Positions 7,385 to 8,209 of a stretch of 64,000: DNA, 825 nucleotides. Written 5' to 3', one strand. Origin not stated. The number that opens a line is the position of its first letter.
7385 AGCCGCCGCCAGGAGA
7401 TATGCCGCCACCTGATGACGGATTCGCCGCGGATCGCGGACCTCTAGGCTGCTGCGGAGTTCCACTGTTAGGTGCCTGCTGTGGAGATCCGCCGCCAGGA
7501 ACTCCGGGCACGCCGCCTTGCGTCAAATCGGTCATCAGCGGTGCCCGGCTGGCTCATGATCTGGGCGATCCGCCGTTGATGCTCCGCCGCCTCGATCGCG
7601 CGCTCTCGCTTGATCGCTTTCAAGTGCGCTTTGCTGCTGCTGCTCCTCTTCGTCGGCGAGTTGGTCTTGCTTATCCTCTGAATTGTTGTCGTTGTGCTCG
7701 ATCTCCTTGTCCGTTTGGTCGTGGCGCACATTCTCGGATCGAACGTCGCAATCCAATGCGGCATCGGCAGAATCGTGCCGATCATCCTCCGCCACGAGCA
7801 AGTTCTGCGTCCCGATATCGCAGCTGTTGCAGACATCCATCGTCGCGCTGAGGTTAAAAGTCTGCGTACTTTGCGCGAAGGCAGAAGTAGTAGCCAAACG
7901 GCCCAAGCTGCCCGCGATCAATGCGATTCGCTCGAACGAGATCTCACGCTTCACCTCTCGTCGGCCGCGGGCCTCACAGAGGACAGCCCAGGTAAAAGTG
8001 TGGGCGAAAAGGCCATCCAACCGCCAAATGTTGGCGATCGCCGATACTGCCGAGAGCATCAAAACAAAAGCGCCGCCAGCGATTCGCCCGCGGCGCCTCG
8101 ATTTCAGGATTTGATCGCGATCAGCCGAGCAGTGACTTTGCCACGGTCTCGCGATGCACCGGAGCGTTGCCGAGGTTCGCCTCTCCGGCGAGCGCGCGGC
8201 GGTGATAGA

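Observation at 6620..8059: Three co-directional low-complexity ORFs, one acidic secreted, one Gly/Pro/Asn-rich and one Ala/Gly-rich, joined by a TGATGA stop-start overlap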

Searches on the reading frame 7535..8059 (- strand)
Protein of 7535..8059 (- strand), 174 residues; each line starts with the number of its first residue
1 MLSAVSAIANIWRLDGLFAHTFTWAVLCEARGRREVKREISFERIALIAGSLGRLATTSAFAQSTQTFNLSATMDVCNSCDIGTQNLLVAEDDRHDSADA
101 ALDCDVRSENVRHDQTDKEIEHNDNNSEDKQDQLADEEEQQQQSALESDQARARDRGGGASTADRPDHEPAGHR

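Call 4: search_protein_families(library=pfam, proteins=[window:7535-8059:-], max_evalue=1)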
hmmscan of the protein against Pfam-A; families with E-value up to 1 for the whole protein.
window:7535-8059:- (174 aa): 0 families

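Call 5: search_protein_families(library=ncbifam, proteins=[window:7535-8059:-], max_evalue=1)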
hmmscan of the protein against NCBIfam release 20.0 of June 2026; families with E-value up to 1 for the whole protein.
window:7535-8059:- (174 aa): 1 family
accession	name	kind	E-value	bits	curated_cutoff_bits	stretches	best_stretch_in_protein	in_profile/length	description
NF010295.2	PRK13735.1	equivalog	0.016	13.4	600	1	37-154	631-747/922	conjugal transfer mating-pair stabilization protein TraG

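Call 8: find_homologous_proteins(query=window:7535-8059:-, max_evalue=0.01)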
Query window:7535-8059:-: 168 candidates shared short words with the query, none scored E <= 0.01.

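Call 18: find_related_loci(query=window:7535-7954:-, collection=metagenome_contigs, flank=10000)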
Query window:7535-7954:- (139 aa) in metagenome_contigs; peptide patterns used: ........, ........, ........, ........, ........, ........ (x = any residue, [..] = any of these).
600 stretches matched a pattern, but none encodes a relative of the query by tblastn (E <= 1e-3).

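Call 23: list_cluster_members(proteins=[window:7535-8059:-, window:7535-7954:-, window:7535-8245:-, window:7535-7840:-, window:7125-7535:-, window:6620-6862:-, window:6720-7325:+, window:7306-7851:+, window:4636-5916:-, window:8121-9248:-])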
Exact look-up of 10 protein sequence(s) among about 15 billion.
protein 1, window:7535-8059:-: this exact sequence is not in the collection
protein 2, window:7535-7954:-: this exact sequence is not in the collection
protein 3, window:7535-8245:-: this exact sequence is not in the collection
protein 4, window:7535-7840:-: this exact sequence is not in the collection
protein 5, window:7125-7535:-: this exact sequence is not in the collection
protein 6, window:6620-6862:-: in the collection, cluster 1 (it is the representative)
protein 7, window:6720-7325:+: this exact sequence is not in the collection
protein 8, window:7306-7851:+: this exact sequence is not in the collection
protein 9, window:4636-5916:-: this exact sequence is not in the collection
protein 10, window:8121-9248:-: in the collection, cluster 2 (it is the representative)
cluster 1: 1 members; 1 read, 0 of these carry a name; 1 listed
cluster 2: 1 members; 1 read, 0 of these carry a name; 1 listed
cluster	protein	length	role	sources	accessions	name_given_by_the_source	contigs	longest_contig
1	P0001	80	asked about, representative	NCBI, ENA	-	-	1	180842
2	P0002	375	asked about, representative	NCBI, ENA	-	-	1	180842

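Call 28: find_encoding_contigs(protein=P0002, flank=6000, max_places=6)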
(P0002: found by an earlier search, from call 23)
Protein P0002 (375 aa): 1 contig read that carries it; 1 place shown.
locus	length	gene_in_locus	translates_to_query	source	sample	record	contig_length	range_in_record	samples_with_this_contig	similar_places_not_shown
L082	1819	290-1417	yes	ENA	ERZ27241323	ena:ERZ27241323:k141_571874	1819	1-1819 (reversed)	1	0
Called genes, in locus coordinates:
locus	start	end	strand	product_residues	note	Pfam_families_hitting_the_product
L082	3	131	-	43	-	?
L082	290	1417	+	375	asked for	PF02771:Acyl-CoA_dh_N, PF02770:Acyl-CoA_dh_M, PF00441:Acyl-CoA_dh_1, PF08028:Acyl-CoA_dh_2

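Call 41: predict_structure(protein=window:7535-7954:-)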
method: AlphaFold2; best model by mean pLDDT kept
length: 139 residues; sequences in the alignment: 1
mean_pLDDT: 48.7   pTM: 0.12
mean pLDDT of the five models: 48.7, 48.6, 46.8, 44.9, 42.3
residues with pLDDT >= 90: 0; 70-90: 2; 50-70: 56; < 50: 81
segments of 3 or more residues with pLDDT < 50: 1-6, 15-58, 60-63, 121-130, 136-139
pLDDT, mean of each block of 10 residues (from residue 1): 43 48 39 40 44 43 53 60 67 53 52 53 44 45
secondary structure, 60 per line:
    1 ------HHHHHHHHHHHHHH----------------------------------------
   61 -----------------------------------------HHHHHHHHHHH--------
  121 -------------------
elements in order: H7-20 H102-112

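Call 45: search_protein_families(library=phrogs, proteins=[window:7535-7954:-], max_evalue=1)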
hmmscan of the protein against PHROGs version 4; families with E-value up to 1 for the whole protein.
window:7535-7954:- (139 aa): 0 families

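Call 46: search_protein_families(library=padloc, proteins=[window:7535-7954:-], max_evalue=1)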
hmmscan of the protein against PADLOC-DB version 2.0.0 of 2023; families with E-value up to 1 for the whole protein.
window:7535-7954:- (139 aa): 0 families

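Call 47: search_protein_representatives(protein=window:7535-7954:-)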
Query: 139 residues. Proteins with E-value up to 0.001 (for the whole library): 8; up to 1e-10: 4; up to 1e-30: 0. The best 8 are listed.
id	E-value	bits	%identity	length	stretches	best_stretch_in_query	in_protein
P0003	3.4e-30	121.4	62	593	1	9-115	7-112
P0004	5.4e-18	82.0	49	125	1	14-107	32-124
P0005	1.5e-16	77.3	47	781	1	10-117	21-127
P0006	1.1e-11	61.6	41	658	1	10-118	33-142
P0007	2.1e-08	51.0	44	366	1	10-115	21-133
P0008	5.3e-07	46.5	40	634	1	24-117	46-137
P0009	6.6e-05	39.7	38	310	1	25-116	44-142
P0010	1.0e-04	39.0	44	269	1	42-117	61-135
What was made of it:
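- On Unnamed Binatus family of large secreted modular proteins (P0003-P0010): The phmmer E-value is 3e-30 (call 47).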

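Call 48: search_solved_structures(query=window:7535-7954:-, max_evalue=1)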
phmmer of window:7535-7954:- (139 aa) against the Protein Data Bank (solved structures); distinct sequences matched with E-value up to 1: 0.

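Call 53: search_protein_families(library=pfam, proteins=[P0003, P0005, P0006, P0008, P0007, P0009], max_evalue=0.1)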
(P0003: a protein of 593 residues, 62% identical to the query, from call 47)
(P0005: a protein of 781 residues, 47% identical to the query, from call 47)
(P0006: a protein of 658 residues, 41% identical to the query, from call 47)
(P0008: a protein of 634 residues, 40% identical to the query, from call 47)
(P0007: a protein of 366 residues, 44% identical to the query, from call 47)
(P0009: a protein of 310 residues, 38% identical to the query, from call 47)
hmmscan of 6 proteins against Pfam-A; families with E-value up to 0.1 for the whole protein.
P0003 (593 aa): 0 families

P0005 (781 aa): 0 families

P0006 (658 aa): 0 families

P0008 (634 aa): 0 families

P0007 (366 aa): 0 families

P0009 (310 aa): 1 family
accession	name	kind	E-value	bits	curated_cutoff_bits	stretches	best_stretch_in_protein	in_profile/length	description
PF04402.19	SIMPL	-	0.00011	23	25.2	1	83-199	75-179/205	Protein of unknown function (DUF541)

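Call 55: find_encoding_contigs(protein=P0005, flank=8000, max_places=4)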
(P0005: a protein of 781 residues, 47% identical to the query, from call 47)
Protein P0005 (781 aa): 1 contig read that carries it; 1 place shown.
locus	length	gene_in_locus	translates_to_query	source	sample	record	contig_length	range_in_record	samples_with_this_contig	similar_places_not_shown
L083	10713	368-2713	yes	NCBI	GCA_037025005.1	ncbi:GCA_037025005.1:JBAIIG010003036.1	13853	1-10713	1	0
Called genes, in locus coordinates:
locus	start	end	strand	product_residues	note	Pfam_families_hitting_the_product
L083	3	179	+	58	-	?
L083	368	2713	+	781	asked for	-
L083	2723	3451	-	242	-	-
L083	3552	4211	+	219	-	PF00881:Nitroreductase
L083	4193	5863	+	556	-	PF13231:PMT_2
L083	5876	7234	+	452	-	PF09594:GT87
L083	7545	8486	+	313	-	PF00483:NTP_transferase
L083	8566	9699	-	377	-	PF02771:Acyl-CoA_dh_N, PF02770:Acyl-CoA_dh_M, PF00441:Acyl-CoA_dh_1, PF08028:Acyl-CoA_dh_2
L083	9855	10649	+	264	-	PF13489:Methyltransf_23, PF01209:Ubie_methyltran, PF13649:Methyltransf_25, PF13847:Methyltransf_31, PF08241:Methyltransf_11, PF08242:Methyltransf_12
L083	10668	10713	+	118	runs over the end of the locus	PF22677:Ble-like_N (faint), PF00903:Glyoxalase, PF18029:Glyoxalase_6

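Call 56: find_encoding_contigs(protein=P0003, flank=8000, max_places=4)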
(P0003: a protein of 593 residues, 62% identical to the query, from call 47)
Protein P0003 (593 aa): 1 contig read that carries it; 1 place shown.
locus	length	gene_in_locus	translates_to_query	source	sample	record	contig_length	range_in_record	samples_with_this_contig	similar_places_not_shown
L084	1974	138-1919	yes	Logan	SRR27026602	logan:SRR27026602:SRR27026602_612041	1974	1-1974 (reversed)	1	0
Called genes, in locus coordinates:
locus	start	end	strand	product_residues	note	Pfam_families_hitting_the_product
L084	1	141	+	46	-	?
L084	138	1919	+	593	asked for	-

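Call 61: list_cluster_members(proteins=[P0003, P0004, P0005, P0006, P0007, P0008, P0009, P0010])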
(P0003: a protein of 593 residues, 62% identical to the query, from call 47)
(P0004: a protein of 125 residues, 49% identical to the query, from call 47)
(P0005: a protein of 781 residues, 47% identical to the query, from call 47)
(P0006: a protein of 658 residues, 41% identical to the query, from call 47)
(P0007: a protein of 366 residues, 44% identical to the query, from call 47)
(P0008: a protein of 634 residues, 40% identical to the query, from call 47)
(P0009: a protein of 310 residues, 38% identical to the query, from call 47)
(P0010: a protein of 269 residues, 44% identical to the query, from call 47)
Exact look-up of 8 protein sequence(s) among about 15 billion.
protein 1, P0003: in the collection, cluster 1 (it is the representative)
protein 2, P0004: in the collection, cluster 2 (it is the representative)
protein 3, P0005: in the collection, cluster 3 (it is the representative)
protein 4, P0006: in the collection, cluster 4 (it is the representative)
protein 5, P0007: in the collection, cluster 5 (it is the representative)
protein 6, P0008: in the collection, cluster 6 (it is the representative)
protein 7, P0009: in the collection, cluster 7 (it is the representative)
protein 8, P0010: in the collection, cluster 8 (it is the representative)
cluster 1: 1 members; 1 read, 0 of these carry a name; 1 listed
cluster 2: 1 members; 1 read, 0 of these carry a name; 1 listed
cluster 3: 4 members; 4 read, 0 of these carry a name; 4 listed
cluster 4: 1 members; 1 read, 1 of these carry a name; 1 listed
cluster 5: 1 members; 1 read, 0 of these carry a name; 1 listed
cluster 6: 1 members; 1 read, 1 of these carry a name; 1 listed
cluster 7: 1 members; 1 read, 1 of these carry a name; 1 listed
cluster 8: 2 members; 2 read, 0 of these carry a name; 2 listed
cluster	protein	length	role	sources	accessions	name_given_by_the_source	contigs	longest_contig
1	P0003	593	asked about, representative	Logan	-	-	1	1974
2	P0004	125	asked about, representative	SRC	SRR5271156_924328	-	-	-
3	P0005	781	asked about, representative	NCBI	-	-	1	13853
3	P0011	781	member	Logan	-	-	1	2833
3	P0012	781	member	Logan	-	-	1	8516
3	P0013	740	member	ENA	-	-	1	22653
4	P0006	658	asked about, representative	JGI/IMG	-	hypothetical protein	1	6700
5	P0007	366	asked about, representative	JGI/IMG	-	-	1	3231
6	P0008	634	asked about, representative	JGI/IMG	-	hypothetical protein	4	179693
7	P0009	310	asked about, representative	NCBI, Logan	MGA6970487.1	MAG: hypothetical protein WBY93_02575 [Candidatus Binatus sp.]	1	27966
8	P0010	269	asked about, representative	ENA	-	-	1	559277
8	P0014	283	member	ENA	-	-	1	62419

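Call 62: search_solved_structures(query=P0008, max_evalue=10, show_alignments=2)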
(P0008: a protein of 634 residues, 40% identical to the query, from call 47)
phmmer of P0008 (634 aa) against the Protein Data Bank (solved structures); distinct sequences matched with E-value up to 10: 0.

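Call 63: search_solved_structures(query=P0005, max_evalue=10, show_alignments=2)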
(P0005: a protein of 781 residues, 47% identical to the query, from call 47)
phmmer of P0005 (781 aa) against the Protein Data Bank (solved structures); distinct sequences matched with E-value up to 10: 1.
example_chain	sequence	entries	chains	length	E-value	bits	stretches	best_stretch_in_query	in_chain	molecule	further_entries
6z9m_A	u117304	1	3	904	10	7.8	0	162-207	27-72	Envelope glycoprotein B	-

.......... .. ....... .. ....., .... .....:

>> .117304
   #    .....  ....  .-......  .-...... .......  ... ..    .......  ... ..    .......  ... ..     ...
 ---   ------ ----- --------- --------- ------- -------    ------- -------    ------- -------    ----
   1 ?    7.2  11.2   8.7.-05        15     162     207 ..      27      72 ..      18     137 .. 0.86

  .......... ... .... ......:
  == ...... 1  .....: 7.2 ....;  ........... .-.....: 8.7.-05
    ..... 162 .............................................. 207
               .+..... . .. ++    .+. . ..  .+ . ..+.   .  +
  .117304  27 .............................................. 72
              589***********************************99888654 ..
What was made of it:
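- On Curated protein families (Pfam, NCBIfam, PHROGs, PADLOC) and solved structures: P0005 and P0008 gave no significant match among solved structures (calls 62, 63).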

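Call 65: find_encoding_contigs(protein=P0008, flank=8000, max_places=4)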
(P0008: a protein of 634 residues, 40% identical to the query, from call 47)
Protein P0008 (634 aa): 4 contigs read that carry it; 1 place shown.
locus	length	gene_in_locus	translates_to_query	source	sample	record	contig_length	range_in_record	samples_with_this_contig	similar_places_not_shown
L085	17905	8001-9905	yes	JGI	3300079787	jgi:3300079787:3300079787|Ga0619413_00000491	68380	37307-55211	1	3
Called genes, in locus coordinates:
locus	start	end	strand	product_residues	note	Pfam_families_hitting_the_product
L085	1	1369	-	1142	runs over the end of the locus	-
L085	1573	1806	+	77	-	-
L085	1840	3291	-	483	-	PF06863:DUF1254, PF06742:DUF1214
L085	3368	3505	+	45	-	-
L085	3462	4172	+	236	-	PF00702:Hydrolase, PF12710:HAD (weak), PF13419:HAD_2, PF13242:Hydrolase_like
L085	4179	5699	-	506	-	PF01262:AlaDh_PNT_C (faint), PF00890:FAD_binding_2 (faint), PF01134:GIDA, PF01266:DAO (weak), PF07992:Pyr_redox_2, PF12831:FAD_oxidored (weak), PF00070:Pyr_redox, PF02852:Pyr_redox_dim, +4 more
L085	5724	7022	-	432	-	PF10091:Glycoamylase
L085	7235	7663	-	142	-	PF13560:HTH_31, PF01381:HTH_3, PF12844:HTH_19 (weak)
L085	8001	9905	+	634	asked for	-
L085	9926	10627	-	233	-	-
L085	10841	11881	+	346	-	PF00296:Bac_luciferase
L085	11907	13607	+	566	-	PF18566:Ldi (weak)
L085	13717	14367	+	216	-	PF02596:DUF169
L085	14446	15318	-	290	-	PF00106:adh_short, PF08659:KR, PF13561:adh_short_C2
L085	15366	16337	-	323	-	PF00296:Bac_luciferase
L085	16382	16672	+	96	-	-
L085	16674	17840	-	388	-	PF05721:PhyH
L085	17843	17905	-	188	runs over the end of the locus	PF02627:CMD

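Call 66: find_encoding_contigs(protein=P0010, flank=8000, max_places=3)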
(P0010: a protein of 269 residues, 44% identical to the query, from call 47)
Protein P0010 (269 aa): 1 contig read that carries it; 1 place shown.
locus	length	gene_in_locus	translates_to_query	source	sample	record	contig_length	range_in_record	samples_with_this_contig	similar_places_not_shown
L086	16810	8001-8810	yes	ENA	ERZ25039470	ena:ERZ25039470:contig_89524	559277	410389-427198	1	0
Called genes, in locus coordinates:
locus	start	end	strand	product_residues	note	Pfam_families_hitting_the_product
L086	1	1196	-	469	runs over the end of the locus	-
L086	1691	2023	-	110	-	-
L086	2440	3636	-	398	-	PF08450:SGL (faint), PF13790:SR1P (faint)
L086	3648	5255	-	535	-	PF00083:Sugar_tr, PF06609:TRI12, PF07690:MFS_1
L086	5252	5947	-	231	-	-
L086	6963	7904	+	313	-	PF00248:Aldo_ket_red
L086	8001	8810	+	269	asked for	-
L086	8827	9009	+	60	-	-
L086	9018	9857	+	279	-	-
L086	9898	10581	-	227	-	-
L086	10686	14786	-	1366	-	PF13195:DUF4011, PF13086:AAA_11 (weak), PF13245:AAA_19 (faint), PF13604:AAA_30 (faint), PF13087:AAA_12, PF18741:MTES_1575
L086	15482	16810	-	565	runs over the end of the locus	PF09912:DUF2141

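Call 72: search_protein_families(library=ncbifam, proteins=[P0003, P0005, P0006, P0008], max_evalue=0.1)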
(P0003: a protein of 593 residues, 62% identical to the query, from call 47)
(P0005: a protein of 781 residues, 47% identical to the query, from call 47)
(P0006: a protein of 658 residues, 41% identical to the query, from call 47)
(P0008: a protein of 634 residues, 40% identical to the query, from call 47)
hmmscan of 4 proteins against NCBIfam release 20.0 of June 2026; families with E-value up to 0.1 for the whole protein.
P0003 (593 aa): 0 families

P0005 (781 aa): 0 families

P0006 (658 aa): 0 families

P0008 (634 aa): 0 families

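Call 76: search_protein_families(library=pfam, proteins=[L083:2723-3451:-, L085:9926-10627:-], max_evalue=0.01)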
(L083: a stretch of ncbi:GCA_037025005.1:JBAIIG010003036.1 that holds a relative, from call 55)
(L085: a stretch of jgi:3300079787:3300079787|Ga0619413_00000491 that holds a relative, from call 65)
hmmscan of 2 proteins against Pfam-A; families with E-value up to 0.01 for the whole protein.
L083:2723-3451:- (242 aa): 0 families

L085:9926-10627:- (233 aa): 1 family
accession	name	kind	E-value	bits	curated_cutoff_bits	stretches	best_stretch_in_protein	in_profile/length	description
PF24267.1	HVO_1552_C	-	0.0045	17.6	27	0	5-41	16-52/98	HVO_1552, C-terminal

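Call 81: find_encoding_contigs(protein=P0006, flank=4000, max_places=2)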
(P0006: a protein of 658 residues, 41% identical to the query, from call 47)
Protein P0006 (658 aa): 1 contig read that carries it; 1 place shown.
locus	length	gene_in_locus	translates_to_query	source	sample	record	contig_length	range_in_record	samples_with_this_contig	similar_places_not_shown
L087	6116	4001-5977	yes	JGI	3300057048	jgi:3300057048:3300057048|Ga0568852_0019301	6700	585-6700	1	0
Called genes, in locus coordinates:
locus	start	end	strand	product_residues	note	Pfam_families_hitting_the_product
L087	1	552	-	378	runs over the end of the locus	?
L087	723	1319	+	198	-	PF01066:CDP-OH_P_transf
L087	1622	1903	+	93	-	PF00665:rve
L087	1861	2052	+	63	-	PF13683:rve_3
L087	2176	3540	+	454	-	PF13701:DDE_Tnp_1_4, PF01609:DDE_Tnp_1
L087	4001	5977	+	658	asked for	-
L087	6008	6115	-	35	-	?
